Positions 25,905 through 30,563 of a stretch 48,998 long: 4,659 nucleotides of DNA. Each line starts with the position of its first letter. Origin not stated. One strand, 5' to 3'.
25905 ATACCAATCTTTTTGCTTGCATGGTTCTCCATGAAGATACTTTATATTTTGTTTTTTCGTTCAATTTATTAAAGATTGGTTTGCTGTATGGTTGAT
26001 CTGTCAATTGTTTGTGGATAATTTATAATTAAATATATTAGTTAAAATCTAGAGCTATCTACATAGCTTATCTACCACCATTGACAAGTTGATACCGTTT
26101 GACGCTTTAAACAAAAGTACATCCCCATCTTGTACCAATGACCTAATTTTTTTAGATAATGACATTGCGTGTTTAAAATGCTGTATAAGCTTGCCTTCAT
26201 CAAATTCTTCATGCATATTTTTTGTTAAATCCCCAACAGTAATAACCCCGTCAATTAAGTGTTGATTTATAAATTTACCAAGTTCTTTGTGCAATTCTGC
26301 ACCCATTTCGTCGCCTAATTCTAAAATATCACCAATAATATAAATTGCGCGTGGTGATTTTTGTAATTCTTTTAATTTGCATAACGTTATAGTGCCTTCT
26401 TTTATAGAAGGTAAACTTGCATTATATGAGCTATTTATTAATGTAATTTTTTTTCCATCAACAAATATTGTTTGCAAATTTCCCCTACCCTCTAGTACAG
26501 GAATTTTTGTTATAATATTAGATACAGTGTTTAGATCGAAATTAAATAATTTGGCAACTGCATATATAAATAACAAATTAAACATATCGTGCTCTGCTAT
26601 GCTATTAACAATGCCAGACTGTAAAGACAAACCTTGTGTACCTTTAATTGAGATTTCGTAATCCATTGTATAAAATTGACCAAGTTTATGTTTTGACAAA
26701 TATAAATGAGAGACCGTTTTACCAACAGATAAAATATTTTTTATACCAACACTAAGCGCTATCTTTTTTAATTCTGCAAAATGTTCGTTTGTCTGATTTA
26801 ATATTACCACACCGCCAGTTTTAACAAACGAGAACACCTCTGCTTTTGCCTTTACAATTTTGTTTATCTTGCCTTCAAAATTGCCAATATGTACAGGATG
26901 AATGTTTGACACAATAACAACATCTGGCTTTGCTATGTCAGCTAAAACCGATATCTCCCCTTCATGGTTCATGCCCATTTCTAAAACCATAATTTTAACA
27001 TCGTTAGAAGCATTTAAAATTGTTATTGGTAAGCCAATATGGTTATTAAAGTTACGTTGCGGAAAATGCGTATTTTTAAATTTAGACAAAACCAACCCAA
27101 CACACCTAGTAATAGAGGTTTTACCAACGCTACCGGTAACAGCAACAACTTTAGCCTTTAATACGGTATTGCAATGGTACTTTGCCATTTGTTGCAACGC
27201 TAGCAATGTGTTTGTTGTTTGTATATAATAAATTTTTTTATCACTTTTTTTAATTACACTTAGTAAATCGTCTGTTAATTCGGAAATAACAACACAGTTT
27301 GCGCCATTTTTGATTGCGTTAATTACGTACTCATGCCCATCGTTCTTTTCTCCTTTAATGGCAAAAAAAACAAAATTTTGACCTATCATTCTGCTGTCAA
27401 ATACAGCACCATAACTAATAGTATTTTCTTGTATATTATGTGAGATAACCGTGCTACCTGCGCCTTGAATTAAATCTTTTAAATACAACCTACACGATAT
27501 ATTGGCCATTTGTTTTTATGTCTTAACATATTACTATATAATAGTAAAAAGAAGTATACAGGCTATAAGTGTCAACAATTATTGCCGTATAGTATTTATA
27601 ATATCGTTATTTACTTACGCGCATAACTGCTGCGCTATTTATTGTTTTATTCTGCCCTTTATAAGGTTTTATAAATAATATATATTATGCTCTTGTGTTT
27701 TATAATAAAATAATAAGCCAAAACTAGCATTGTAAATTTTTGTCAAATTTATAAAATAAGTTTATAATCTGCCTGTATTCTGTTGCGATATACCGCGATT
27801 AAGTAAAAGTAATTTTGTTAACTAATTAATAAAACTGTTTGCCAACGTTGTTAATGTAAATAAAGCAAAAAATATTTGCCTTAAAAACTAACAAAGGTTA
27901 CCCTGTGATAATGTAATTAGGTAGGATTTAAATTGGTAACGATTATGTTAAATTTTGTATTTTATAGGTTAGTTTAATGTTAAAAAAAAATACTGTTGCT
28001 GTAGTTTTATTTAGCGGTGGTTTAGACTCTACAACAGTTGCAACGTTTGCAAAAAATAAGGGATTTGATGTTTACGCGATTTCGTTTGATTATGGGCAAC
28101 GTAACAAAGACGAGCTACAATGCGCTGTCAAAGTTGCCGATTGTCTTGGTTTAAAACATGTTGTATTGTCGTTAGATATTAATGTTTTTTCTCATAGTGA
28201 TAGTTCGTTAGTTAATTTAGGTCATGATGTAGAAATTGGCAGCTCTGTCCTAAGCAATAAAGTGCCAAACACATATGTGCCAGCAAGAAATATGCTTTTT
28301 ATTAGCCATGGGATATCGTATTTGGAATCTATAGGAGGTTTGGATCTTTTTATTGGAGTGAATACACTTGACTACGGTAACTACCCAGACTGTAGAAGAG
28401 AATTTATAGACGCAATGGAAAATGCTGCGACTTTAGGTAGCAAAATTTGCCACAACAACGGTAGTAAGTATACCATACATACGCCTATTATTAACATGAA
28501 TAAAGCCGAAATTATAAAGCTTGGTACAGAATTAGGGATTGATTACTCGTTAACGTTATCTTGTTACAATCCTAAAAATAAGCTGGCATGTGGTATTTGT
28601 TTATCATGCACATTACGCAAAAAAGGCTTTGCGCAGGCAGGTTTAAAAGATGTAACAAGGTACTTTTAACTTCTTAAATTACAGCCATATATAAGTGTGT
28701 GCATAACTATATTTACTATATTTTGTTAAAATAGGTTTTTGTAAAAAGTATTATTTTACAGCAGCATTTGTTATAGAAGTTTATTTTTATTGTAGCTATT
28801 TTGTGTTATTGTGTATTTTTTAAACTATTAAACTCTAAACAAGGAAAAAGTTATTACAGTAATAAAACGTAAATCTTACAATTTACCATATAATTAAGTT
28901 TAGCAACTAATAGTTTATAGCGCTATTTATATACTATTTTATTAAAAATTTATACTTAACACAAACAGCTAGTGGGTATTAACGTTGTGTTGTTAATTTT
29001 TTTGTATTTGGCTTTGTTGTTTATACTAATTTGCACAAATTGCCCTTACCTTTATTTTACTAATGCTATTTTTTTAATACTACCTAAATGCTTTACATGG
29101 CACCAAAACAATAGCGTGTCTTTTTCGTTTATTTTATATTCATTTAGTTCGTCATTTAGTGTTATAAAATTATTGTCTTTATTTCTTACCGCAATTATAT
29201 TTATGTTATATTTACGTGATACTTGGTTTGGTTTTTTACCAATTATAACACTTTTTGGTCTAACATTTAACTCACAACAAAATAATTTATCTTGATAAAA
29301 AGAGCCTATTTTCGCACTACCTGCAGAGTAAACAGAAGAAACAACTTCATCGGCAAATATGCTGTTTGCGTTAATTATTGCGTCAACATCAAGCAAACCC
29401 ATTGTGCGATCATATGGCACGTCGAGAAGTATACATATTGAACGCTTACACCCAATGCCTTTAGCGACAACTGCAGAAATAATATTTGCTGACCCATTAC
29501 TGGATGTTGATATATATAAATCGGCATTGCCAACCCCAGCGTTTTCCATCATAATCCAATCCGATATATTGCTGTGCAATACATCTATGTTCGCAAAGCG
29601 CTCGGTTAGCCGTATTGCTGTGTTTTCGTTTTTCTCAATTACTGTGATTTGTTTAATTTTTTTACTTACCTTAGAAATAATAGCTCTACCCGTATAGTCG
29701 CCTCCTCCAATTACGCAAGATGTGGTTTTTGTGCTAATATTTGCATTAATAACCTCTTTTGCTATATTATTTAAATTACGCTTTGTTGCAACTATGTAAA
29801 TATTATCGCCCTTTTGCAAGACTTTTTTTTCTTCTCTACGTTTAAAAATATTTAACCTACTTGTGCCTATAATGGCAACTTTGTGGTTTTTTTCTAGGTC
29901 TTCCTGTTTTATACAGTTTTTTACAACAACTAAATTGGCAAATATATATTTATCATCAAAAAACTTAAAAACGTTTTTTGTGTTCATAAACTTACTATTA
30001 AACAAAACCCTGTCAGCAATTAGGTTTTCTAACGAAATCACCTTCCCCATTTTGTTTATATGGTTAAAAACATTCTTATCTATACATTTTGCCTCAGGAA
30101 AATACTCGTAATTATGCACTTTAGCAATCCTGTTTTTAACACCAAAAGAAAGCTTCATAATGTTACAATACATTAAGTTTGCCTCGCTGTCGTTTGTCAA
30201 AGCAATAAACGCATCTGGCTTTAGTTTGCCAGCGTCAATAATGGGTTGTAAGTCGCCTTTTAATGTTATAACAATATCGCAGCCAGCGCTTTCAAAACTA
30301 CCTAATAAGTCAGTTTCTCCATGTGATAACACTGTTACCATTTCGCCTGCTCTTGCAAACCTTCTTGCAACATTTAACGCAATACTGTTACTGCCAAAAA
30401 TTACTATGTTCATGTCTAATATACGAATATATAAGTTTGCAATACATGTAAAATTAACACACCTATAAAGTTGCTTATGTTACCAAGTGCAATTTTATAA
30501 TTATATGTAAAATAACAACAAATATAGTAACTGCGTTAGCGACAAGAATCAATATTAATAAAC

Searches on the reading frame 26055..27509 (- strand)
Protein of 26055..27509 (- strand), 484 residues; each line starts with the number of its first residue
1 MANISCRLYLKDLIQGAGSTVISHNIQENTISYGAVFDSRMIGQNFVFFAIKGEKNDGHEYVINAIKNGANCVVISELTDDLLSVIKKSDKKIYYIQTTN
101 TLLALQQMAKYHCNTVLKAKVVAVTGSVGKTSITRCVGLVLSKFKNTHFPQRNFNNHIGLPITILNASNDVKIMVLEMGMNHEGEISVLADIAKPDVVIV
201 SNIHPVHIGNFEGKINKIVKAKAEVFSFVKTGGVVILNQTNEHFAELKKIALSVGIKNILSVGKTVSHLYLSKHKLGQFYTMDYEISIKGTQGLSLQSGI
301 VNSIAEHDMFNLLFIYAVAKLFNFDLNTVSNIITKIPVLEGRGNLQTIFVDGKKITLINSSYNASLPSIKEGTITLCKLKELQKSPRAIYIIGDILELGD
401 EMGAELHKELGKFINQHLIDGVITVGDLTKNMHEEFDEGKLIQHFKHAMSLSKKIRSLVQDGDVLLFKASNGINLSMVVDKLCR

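Call 67: search_protein_families(library=pfam, proteins=[window:26055-27509:-], max_evalue=0.00001)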
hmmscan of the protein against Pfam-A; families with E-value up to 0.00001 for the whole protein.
window:26055-27509:- (484 aa): 2 families
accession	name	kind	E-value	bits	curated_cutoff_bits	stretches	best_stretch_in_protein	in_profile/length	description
PF08245.18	Mur_ligase_M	-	7.7e-29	101.5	24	1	124-314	1-195/200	Mur ligase middle domain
PF02875.26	Mur_ligase_C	-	1.1e-08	36.5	28.4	1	353-470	10-126/127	Mur ligase, glutamate ligase domain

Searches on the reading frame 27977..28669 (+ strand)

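Call 14: search_protein_families(library=pfam, proteins=[window:27977-28669:+], max_evalue=0.001)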
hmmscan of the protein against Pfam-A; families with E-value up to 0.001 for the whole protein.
window:27977-28669:+ (230 aa): 7 families
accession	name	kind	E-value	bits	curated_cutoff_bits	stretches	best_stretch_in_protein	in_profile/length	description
PF06508.19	QueC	-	1e-67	228.2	22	1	8-221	2-209/210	Queuosine biosynthesis protein QueC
PF00733.27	Asn_synthase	-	3.5e-08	33.9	21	1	9-66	21-79/354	Asparagine synthase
PF24167.1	DUF7411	-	1.3e-07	31.8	28.7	1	8-83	3-75/194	Family of unknown function (DUF7411)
PF02568.20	ThiI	-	1.8e-06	28.2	20.5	0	8-74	6-73/197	Thiamine biosynthesis protein (ThiI)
PF02540.23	NAD_synthase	-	0.00021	20.9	21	1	8-67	21-82/242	NAD synthase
PF01171.26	ATP_bind_3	-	0.00024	21.3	27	0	9-69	3-69/182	PP-loop family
PF00764.25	Arginosuc_synth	-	0.00037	21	27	1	9-63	3-58/162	Arginosuccinate synthase N-terminal HUP domain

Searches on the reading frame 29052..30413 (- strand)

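Call 14: search_protein_families(library=pfam, proteins=[window:29052-30413:-], max_evalue=0.001)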
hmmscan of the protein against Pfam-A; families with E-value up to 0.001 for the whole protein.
window:29052-30413:- (453 aa): 3 families
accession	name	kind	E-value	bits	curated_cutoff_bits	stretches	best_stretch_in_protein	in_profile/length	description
PF02254.24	TrkA_N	-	9.7e-21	74.7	23.8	2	234-348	2-115/116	TrkA-N domain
PF02080.26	TrkA_C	-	1.1e-06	28.9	27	0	381-449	3-69/71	TrkA-C domain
PF13241.12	NAD_binding_7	-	0.00015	22.7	22.1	0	2-82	9-78/104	Putative NAD(P)-binding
